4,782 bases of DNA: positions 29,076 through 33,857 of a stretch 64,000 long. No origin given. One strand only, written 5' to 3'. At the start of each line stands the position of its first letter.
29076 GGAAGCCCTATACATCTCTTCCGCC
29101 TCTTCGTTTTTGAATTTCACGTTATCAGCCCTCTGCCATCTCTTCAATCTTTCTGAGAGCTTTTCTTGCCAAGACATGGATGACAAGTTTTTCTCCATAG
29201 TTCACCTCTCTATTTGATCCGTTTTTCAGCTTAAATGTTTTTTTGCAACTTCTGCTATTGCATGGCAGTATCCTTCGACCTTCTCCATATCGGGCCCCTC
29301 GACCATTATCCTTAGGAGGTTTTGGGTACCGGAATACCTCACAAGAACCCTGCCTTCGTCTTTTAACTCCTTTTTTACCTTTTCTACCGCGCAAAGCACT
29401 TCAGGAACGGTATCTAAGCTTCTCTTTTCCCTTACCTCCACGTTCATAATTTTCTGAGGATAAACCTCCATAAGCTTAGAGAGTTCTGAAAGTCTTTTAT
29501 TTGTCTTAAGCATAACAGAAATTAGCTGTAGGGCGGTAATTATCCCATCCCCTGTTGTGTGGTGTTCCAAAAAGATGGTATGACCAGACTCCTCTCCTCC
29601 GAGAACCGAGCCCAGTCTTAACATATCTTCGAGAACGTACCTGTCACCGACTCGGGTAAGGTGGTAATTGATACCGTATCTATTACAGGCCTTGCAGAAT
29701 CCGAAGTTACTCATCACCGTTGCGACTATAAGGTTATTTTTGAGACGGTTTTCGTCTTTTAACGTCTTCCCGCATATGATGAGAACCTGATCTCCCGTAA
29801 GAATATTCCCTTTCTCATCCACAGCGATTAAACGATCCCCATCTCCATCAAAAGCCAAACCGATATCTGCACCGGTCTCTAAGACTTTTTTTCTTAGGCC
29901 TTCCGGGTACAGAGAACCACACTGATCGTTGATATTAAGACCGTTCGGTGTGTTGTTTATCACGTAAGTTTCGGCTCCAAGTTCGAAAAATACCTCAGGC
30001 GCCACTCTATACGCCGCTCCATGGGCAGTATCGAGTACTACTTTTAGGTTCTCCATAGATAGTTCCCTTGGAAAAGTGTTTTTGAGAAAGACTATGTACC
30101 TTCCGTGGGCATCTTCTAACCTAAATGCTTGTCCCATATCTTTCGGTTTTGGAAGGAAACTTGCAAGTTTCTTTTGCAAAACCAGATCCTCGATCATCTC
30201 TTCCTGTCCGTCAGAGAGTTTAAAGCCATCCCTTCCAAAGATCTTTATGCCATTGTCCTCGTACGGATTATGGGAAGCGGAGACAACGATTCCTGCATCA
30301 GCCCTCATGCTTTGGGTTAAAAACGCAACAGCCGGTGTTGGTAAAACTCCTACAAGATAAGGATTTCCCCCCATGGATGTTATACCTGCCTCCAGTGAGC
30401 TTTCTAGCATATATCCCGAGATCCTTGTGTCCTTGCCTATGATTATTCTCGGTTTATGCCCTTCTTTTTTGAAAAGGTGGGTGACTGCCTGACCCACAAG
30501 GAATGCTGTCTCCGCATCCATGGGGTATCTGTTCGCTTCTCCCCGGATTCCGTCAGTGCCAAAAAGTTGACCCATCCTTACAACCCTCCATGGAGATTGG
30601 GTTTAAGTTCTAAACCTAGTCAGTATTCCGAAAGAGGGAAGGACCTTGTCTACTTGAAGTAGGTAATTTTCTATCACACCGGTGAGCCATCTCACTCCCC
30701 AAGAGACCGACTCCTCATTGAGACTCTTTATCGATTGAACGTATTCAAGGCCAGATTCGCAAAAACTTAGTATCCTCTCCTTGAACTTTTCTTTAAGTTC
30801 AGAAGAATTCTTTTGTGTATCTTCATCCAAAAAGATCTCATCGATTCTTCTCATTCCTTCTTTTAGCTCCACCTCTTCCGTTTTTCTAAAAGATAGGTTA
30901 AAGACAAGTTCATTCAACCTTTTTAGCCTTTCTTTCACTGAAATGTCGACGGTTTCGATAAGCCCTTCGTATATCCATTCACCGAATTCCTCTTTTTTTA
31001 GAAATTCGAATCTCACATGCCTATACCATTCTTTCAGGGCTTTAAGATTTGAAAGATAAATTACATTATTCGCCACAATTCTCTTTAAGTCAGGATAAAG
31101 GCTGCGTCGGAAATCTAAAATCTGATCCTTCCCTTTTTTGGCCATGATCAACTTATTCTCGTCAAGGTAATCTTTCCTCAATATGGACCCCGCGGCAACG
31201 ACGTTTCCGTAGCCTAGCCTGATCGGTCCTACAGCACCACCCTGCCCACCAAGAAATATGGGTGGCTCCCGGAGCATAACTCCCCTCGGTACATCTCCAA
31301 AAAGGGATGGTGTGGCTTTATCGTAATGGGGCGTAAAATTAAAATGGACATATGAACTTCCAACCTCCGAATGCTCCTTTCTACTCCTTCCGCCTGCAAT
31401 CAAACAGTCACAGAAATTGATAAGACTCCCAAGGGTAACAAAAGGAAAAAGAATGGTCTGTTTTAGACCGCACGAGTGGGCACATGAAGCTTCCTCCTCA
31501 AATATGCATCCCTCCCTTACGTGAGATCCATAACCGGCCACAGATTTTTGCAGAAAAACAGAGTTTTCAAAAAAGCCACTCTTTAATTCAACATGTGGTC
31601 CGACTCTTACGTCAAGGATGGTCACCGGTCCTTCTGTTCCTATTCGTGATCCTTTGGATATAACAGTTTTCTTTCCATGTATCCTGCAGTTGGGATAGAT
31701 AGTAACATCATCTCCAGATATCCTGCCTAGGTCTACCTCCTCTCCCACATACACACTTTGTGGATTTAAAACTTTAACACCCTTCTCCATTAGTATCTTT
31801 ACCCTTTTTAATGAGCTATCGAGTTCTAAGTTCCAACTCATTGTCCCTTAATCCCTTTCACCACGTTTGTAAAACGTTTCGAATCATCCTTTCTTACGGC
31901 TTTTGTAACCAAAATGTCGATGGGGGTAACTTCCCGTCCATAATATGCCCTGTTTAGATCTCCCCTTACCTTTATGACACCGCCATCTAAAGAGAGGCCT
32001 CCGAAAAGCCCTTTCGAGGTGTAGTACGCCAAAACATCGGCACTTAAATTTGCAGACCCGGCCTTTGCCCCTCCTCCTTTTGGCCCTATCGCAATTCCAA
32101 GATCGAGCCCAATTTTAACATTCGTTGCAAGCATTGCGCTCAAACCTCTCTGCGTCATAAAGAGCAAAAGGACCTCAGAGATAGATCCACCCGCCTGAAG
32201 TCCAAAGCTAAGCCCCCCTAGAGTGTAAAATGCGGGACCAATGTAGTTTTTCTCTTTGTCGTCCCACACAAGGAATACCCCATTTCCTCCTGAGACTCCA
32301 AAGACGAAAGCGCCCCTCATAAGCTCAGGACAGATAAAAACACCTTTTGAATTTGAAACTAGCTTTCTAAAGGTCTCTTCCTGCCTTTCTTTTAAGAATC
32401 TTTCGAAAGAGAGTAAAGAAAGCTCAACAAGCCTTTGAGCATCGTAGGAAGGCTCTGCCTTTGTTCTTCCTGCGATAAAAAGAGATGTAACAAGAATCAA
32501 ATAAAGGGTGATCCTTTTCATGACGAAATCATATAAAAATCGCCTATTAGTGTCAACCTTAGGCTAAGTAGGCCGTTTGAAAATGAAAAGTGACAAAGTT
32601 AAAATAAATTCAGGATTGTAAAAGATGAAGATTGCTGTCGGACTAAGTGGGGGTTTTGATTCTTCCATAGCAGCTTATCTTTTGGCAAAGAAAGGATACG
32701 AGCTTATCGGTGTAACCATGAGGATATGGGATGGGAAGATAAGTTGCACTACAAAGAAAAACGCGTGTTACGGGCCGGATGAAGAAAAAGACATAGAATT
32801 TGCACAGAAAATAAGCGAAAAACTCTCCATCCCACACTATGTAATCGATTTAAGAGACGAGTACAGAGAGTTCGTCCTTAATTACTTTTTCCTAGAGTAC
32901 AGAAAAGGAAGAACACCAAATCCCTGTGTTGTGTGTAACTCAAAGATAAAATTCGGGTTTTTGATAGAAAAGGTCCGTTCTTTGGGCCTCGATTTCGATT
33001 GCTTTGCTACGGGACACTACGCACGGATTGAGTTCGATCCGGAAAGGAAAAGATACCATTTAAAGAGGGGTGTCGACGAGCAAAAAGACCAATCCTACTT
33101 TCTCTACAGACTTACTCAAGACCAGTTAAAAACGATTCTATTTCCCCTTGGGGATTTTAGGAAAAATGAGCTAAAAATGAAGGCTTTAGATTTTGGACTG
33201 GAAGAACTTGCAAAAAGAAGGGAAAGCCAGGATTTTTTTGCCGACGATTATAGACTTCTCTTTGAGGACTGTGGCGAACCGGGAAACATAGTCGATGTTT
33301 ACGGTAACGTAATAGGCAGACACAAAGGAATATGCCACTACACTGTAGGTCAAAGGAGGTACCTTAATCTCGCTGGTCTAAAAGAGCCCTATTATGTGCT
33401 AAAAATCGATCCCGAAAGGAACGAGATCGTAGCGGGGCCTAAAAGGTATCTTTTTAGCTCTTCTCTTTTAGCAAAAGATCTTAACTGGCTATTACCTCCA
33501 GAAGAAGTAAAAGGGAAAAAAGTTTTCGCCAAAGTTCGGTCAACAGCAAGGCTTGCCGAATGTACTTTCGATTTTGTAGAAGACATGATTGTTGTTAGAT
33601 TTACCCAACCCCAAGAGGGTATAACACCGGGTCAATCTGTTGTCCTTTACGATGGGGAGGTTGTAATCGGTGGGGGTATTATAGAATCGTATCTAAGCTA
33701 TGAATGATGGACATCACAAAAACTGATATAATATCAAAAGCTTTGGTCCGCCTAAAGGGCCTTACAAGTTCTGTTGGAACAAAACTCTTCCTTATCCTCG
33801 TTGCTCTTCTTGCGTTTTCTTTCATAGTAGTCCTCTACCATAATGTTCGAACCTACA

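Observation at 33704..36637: Two-component system whose kinase carries c-type heme motifs in its periplasmic loop, paired with a sigma-54 activator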

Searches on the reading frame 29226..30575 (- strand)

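Call 75: search_protein_families(library=pfam, proteins=[window:29226-30575:-], max_evalue=0.00001)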
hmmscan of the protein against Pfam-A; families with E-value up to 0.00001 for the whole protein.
window:29226-30575:- (449 aa): 4 families
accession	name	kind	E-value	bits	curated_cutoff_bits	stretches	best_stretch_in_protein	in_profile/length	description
PF02878.22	PGM_PMM_I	-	3.7e-43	146.9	22.5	1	3-135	2-134/138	Phosphoglucomutase/phosphomannomutase, alpha/beta/alpha domain I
PF02880.22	PGM_PMM_III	-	2.9e-35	121.3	20.7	1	260-372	1-115/115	Phosphoglucomutase/phosphomannomutase, alpha/beta/alpha domain III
PF00408.26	PGM_PMM_IV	-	5.2e-17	62.1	23.1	1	377-442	2-67/68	Phosphoglucomutase/phosphomannomutase, C-terminal domain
PF02879.22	PGM_PMM_II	-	7.1e-16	59.1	29.3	1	159-256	2-103/103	Phosphoglucomutase/phosphomannomutase, alpha/beta/alpha domain II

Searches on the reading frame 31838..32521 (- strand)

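Call 75: search_protein_families(library=pfam, proteins=[window:31838-32521:-], max_evalue=0.00001)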
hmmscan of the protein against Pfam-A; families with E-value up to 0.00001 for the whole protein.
window:31838-32521:- (227 aa): 1 family
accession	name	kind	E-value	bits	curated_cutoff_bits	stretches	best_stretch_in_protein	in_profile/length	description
PF04366.17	Ysc84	-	2.3e-30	105.4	25.1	1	103-222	2-125/127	Las17-binding protein actin regulator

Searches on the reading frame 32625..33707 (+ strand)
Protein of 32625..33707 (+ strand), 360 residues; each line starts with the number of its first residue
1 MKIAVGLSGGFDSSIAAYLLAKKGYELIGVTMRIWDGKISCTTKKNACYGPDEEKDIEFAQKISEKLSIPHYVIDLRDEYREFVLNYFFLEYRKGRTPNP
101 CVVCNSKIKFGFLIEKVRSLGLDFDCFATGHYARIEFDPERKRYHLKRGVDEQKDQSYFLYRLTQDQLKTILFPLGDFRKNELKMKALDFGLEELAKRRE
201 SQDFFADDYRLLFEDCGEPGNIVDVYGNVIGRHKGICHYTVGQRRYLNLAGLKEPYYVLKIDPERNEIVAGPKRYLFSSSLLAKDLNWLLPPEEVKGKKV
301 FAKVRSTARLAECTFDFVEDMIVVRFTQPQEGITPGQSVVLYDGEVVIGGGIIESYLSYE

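Call 75: search_protein_families(library=pfam, proteins=[window:32625-33707:+], max_evalue=0.00001)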
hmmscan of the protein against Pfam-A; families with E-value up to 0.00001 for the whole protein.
window:32625-33707:+ (360 aa): 3 families
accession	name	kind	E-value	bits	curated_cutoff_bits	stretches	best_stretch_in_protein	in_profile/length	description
PF03054.22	tRNA_Me_trans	-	4.6e-66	222.8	20.6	1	1-203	1-196/202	tRNA methyl transferase HUP domain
PF20258.4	tRNA_Me_trans_C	-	2.5e-19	69.8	20.6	1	279-353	2-77/77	Aminomethyltransferase beta-barrel domain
PF20259.3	tRNA_Me_trans_M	-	3.5e-18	65.4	27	1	218-270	11-64/66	tRNA methyl transferase PRC-barrel domain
